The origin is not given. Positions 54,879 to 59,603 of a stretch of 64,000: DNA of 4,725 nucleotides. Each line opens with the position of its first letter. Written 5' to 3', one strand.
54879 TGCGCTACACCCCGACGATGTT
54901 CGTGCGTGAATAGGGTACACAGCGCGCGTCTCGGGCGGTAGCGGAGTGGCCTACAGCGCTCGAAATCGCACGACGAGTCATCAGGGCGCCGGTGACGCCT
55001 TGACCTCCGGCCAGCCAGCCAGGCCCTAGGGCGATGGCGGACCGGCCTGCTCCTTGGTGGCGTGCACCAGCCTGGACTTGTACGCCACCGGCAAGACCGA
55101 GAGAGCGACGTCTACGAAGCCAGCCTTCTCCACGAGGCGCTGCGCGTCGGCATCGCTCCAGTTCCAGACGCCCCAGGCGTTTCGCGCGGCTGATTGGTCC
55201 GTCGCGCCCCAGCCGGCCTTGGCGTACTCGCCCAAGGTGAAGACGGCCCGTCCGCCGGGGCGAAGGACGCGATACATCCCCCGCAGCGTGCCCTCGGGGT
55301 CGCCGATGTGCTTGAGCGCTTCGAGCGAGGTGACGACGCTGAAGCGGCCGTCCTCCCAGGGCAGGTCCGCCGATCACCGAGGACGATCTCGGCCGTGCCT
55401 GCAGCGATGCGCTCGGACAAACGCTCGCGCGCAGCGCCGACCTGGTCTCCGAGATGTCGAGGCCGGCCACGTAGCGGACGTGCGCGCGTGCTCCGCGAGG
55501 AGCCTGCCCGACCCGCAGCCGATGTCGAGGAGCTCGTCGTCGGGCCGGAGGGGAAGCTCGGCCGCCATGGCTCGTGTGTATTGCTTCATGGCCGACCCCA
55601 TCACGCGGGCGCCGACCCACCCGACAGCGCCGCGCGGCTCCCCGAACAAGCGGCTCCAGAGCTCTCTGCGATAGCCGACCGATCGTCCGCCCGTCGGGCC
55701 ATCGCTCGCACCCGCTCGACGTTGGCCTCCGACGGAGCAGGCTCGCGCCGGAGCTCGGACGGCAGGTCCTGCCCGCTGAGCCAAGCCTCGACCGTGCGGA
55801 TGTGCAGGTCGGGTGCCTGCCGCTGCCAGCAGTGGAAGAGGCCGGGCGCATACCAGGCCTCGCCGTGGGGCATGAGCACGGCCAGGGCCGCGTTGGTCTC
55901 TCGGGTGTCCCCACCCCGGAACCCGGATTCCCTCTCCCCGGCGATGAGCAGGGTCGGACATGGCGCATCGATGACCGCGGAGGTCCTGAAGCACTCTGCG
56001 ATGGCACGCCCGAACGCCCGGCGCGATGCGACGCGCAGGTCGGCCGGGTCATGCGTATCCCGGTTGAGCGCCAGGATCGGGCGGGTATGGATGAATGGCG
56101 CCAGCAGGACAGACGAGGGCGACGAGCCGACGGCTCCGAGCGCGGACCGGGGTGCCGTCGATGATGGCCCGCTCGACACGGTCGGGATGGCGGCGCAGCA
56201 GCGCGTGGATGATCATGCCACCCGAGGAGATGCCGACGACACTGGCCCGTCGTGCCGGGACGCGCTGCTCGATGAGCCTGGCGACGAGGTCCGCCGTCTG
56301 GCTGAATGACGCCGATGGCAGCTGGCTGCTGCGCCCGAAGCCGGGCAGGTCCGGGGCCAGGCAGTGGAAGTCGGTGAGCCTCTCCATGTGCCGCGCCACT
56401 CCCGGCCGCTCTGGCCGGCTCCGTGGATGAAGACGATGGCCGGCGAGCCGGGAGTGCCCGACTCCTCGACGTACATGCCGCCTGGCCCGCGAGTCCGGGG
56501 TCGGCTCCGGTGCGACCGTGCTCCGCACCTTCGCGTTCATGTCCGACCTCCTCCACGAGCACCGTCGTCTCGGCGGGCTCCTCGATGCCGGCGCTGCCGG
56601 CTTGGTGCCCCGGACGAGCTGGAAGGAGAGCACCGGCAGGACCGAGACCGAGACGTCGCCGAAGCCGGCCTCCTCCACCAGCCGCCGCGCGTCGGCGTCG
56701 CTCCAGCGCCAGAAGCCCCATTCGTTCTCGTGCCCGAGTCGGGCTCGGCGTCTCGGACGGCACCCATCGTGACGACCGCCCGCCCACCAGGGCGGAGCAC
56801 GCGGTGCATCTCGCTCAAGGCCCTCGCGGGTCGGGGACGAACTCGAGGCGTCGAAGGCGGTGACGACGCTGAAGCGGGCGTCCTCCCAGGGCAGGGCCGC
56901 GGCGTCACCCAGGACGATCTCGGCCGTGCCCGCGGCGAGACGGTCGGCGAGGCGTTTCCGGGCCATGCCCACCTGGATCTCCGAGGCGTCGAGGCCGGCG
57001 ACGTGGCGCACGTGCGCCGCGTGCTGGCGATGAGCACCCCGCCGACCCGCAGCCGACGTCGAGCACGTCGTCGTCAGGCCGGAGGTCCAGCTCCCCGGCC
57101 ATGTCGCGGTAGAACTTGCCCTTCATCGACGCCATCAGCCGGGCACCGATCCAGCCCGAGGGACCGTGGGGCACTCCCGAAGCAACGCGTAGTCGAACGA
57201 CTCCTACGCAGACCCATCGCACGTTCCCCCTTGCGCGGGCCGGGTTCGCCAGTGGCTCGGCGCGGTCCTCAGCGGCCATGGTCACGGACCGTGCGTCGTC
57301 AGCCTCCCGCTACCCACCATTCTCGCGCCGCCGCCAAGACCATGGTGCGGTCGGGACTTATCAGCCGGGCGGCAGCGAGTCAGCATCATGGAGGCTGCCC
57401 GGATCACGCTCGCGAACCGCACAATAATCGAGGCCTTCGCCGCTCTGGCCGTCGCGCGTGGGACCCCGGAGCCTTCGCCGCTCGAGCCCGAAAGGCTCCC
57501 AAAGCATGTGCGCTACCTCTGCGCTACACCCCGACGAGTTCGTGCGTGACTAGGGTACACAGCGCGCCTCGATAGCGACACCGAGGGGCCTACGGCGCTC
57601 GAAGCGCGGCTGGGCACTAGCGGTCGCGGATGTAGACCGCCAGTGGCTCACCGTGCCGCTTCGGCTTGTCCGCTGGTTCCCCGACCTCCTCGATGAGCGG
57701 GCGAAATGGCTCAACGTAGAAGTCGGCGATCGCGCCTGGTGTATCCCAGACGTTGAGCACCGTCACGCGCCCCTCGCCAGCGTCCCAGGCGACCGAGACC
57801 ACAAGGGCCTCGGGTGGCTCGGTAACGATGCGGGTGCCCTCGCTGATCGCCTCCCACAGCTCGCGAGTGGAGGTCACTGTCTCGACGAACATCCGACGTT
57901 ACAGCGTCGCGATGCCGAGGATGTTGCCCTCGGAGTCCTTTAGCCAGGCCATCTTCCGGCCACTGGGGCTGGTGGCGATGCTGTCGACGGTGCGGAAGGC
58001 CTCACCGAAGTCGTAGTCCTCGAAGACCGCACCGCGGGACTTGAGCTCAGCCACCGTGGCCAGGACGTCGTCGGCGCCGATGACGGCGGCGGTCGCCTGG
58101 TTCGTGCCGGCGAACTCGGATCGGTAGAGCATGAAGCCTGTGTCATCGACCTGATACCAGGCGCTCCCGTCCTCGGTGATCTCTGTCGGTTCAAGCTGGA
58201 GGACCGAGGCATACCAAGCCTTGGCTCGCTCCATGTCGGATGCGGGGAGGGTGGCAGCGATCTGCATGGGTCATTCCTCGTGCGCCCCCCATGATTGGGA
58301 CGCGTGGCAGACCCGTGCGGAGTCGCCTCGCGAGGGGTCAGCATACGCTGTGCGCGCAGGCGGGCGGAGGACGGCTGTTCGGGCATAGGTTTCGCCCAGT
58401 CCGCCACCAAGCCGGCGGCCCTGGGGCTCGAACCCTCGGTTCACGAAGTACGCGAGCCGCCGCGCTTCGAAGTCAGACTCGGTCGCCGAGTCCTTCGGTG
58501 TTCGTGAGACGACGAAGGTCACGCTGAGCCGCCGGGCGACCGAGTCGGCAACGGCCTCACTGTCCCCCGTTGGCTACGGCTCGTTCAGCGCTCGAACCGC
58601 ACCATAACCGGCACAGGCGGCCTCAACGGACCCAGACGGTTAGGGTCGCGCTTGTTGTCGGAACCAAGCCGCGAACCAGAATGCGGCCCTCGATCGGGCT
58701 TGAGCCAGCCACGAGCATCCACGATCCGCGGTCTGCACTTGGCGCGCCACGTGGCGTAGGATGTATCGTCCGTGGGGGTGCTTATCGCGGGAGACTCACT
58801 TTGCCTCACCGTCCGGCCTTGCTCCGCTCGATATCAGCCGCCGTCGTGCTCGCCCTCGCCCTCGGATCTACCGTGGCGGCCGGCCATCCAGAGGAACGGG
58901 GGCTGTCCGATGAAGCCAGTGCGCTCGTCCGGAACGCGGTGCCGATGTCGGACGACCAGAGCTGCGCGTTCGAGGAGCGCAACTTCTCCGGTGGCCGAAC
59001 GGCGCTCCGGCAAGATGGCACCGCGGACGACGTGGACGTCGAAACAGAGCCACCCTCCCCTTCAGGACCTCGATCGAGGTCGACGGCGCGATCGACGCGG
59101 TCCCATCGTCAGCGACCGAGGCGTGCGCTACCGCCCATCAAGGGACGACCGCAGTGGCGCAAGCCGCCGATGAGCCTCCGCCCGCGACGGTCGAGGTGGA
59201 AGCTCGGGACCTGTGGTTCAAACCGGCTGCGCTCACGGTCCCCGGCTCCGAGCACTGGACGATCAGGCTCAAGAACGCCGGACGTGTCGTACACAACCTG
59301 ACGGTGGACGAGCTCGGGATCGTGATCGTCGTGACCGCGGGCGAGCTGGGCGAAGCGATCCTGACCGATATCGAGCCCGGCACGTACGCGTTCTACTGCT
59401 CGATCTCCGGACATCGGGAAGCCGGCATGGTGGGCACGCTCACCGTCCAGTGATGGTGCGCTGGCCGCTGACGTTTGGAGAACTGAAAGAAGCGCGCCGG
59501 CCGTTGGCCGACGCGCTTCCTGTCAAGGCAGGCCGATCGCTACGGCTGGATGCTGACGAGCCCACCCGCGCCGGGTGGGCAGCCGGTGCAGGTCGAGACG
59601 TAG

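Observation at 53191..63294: Array of tRNA-Pro(UGG) 5'-half + promoter-region repeats dividing ~10 kb into small co-oriented gene modules, with no integrase in sight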

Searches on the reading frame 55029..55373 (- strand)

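Call 18: search_protein_families(library=pfam, proteins=[window:55029-55373:-], max_evalue=0.01)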
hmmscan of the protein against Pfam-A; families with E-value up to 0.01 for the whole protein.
window:55029-55373:- (115 aa): 6 families
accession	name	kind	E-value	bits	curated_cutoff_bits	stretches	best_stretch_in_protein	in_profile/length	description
PF08241.18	Methyltransf_11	-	7.9e-11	42.9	21.2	1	3-45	53-95/95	Methyltransferase domain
PF13489.12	Methyltransf_23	-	1.7e-07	31.5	27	1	7-89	78-162/164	Methyltransferase domain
PF13649.12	Methyltransf_25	-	2.9e-07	31.5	27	1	3-41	57-97/97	Methyltransferase domain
PF13847.12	Methyltransf_31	-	2e-06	28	27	1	3-49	65-113/145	Methyltransferase domain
PF08242.18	Methyltransf_12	-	1.9e-05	25.7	30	1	7-42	64-97/98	Methyltransferase domain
PF01209.24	Ubie_methyltran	-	3.6e-05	23.7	20.1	1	3-44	109-150/233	ubiE/COQ5 methyltransferase family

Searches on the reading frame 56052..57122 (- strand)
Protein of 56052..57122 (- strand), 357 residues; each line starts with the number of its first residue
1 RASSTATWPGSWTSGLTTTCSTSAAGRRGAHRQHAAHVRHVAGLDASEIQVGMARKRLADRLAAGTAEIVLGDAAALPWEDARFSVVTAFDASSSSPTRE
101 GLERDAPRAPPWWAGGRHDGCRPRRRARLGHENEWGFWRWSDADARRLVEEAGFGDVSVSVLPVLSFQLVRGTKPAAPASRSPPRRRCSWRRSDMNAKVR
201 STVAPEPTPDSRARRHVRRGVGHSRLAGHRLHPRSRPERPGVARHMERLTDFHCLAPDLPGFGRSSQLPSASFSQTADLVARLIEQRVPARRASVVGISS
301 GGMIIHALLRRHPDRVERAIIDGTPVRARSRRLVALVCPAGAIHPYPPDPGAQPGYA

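Call 18: search_protein_families(library=pfam, proteins=[window:56052-57122:-], max_evalue=0.01)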
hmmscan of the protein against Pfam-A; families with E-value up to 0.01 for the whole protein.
window:56052-57122:- (357 aa): 6 families
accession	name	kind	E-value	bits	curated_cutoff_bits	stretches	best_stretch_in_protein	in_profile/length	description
PF00561.26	Abhydrolase_1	-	9.7e-15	55.3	25.8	1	242-324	19-102/245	alpha/beta hydrolase fold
PF12697.13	Abhydrolase_6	-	5.5e-07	30.9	26.3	1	249-346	23-104/217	Alpha/beta hydrolase family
PF13649.12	Methyltransf_25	-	2.8e-06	28.4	27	1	34-92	15-73/97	Methyltransferase domain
PF12146.15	Hydrolase_4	-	2.9e-06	27.2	27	1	250-329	30-114/239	Serine aminopeptidase, S33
PF08241.18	Methyltransf_11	-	1.6e-05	25.8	21.2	1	30-94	9-71/95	Methyltransferase domain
PF13847.12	Methyltransf_31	-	0.0076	16.4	27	0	39-92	29-83/145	Methyltransferase domain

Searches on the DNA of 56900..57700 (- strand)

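Call 14: search_dna_similar(query=window:57380-57640:-, collection=phages, mode=distant, max_evalue=0.01)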
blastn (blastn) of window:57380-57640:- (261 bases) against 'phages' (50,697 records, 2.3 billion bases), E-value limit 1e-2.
Records with a match: 103; places in all: 104; records where one place covers at least 80% of the query: 0.
Best place of each record, by identity: 95-99% 2; 90-95% 16; 80-90% 85.
By first word of the organism name: Pseudomonas 58; Stenotrophomonas 23; Synechococcus 8; Achromobacter 4; Bacteriophage 3; Cyanophage 3; Rhizobium 3; Xanthomonas 1.
By host as written in the record: Pseudomonas aeruginosa 30; Stenotrophomonas maltophilia 18; - 10; Pseudomonas aeruginosa PAO1 8; Synechococcus sp. WH8102 4; Achromobacter xylosoxidans 3; Stenotrophomonas sp. 2; Stenotrophomonas maltophilia AP143 2; and 20 more.
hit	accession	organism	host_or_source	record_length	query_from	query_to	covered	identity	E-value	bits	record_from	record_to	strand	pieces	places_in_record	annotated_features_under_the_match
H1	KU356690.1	Pseudomonas phage ZC03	Pseudomonas aeruginosa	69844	107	146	15%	90.0%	1e-5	55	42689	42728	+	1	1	tRNA-Pro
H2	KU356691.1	Pseudomonas phage ZC08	Pseudomonas aeruginosa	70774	107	146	15%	90.0%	1e-5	55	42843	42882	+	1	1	tRNA-Pro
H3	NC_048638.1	Pseudomonas phage ZC03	Pseudomonas aeruginosa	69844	107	146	15%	90.0%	1e-5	55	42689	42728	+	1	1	tRNA-Pro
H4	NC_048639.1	Pseudomonas phage ZC08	Pseudomonas aeruginosa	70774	107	146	15%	90.0%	1e-5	55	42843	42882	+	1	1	tRNA-Pro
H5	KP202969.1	Achromobacter phage JWX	Achromobacter xylosoxidans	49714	107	146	15%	88.1%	1e-4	52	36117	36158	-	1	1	tRNA-Pro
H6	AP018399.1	Xanthomonas phage XacN1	Xanthomonas citri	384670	107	146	15%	88.1%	1e-4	52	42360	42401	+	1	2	tRNA-Pro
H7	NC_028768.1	Achromobacter phage JWX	Achromobacter xylosoxidans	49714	107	146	15%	88.1%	1e-4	52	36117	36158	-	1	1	tRNA-Pro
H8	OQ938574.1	Achromobacter phage JWT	Achromobacter xylosoxidans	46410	107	146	15%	88.1%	1e-4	52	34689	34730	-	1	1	tRNA-Pro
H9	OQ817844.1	Achromobacter phage SE2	Achromobacter sp.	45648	107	146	15%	88.1%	1e-4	52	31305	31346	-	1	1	tRNA-Pro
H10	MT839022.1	Bacteriophage sp.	human fecal samples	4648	107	146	15%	87.8%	2e-3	49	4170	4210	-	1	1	record has no annotation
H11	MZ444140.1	Pseudomonas phage PA7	Pseudomonas aeruginosa Y12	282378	108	146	15%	90.0%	1e-4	52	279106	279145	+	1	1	none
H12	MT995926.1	Pseudomonas phage T2P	sewage treatment plant (STP) of a ...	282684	108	146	15%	90.0%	1e-4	52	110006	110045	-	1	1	tRNA-Pro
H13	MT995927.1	Pseudomonas phage U1B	Pseudomonas aeruginosa PAO1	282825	108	146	15%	90.0%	1e-4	52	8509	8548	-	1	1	tRNA-Pro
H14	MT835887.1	Bacteriophage sp.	human fecal samples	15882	108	146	15%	90.0%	1e-4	52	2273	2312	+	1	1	record has no annotation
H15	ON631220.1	Pseudomonas phage OMKO1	Pseudomonas aeruginosa PAO1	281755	108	146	15%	90.0%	1e-4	52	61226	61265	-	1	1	tRNA-Pro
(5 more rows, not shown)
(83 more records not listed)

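Call 15: search_dna_similar(query=window:57380-57640:-, collection=plasmids, mode=distant, max_evalue=0.01)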
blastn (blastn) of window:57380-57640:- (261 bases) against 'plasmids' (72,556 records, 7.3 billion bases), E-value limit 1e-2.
Records with a match: 24; places in all: 31; records where one place covers at least 80% of the query: 0.
Best place of each record, by identity: 90-95% 3; 80-90% 21.
By first word of the organism name: Clostridioides 16; Pseudomonas 2; Variovorax 1; Subdoligranulum 1; Bacteroides 1; Phocaeicola 1; Legionella 1; Parabacteroides 1.
By predicted mobility (MOB-suite, as given by PLSDB): non-mobilizable 23; mobilizable 1.
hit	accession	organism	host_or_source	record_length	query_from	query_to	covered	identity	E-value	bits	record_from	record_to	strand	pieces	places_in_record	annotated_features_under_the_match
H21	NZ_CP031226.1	Pseudomonas amygdali pv. lachrymans str. M301315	-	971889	107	146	15%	90.2%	1e-4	54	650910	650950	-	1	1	none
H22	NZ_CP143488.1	Pseudomonas silesiensis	single cell,landfill for plastics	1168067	107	146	15%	90.2%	1e-4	54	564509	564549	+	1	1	record has no annotation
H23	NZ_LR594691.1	Variovorax sp. WDL1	linuron-contaminated soil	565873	107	146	15%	87.8%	5e-3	49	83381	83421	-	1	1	none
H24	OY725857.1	Subdoligranulum variabile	-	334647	108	146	15%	90.0%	4e-4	52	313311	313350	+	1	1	none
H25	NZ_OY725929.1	Bacteroides finegoldii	-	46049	107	146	15%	86.0%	2e-3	50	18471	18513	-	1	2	none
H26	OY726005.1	Phocaeicola massiliensis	-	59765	107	146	15%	86.0%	2e-3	50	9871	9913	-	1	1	record has no annotation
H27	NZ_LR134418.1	Legionella adelaidensis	environmental,Cooling tower water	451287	108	146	15%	87.8%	2e-3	50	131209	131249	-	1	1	none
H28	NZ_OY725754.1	Parabacteroides distasonis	-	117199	108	146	15%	85.7%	5e-3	48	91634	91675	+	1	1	none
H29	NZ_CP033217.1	Clostridioides difficile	Homo sapiens,stool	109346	107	144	15%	87.5%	5e-3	48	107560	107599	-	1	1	none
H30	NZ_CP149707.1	Clostridioides difficile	Dog,single cell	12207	107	144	15%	87.5%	5e-3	48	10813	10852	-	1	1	none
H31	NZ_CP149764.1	Clostridioides difficile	Homo sapiens,single cell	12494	107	144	15%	87.5%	5e-3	48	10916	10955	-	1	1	none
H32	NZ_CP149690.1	Clostridioides difficile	-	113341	107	144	15%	87.5%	5e-3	48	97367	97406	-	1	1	none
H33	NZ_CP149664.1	Clostridioides difficile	-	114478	107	144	15%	87.5%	5e-3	48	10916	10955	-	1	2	none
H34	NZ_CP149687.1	Clostridioides difficile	Dog,single cell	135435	107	144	15%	87.5%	5e-3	48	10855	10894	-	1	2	none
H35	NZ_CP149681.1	Clostridioides difficile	Dog,single cell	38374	107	144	15%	87.5%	5e-3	48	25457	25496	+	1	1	none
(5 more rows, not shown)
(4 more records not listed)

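Call 89: search_rna_families(source=window, start=56900, end=57700, threshold=evalue, max_evalue=1)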
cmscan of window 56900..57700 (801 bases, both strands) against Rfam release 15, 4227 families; matches with E-value up to 1: 1.
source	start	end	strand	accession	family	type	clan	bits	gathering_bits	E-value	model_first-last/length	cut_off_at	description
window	57229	57316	-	RF03169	c-di-GMP-II-GAG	Cis-reg; riboswitch;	CL00127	46.7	40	6.5e-08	1-86/86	no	c-di-GMP-II-GAG riboswitch aptamer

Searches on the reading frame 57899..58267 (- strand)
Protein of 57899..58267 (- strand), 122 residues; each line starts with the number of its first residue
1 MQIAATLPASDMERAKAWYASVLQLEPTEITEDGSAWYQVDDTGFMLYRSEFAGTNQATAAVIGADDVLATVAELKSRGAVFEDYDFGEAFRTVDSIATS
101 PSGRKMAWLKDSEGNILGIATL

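Call 17: find_encoding_contigs(protein=window:57899-58267:-, flank=10000, max_places=10)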
Protein window:57899-58267:- (122 aa): no gene with exactly this product is on record in the collection.

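Call 18: search_protein_families(library=pfam, proteins=[window:57899-58267:-], max_evalue=0.01)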
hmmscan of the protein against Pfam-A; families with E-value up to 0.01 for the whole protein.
window:57899-58267:- (122 aa): 1 family
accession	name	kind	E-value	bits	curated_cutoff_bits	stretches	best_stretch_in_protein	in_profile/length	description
PF00903.31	Glyoxalase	-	1.4e-06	29.2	20.6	1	6-83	6-96/121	Glyoxalase/Bleomycin resistance protein/Dioxygenase superfamily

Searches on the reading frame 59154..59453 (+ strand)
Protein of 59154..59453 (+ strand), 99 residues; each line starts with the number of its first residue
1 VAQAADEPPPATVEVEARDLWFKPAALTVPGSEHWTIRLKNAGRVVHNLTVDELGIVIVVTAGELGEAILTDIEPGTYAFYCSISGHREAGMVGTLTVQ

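Call 18: search_protein_families(library=pfam, proteins=[window:59154-59453:+], max_evalue=0.01)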
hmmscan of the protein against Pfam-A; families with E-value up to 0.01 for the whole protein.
window:59154-59453:+ (99 aa): 4 families
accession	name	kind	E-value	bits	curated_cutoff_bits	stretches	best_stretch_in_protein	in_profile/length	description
PF13473.12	Cupredoxin_1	-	2.2e-13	50.5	27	1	4-98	14-104/104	Cupredoxin-like domain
PF00127.26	Copper-bind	-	1e-08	35.9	21.2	1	13-99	5-99/99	Copper binding proteins, plastocyanin/azurin family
PF06525.17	SoxE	-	4.2e-05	23.5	21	1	60-98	100-138/149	Sulfocyanin (SoxE) domain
PF23509.1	MSMEG_3727_PQQ-assoc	-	0.00037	20.4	27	1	8-98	42-134/152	MSMEG_3727, PQQ-associated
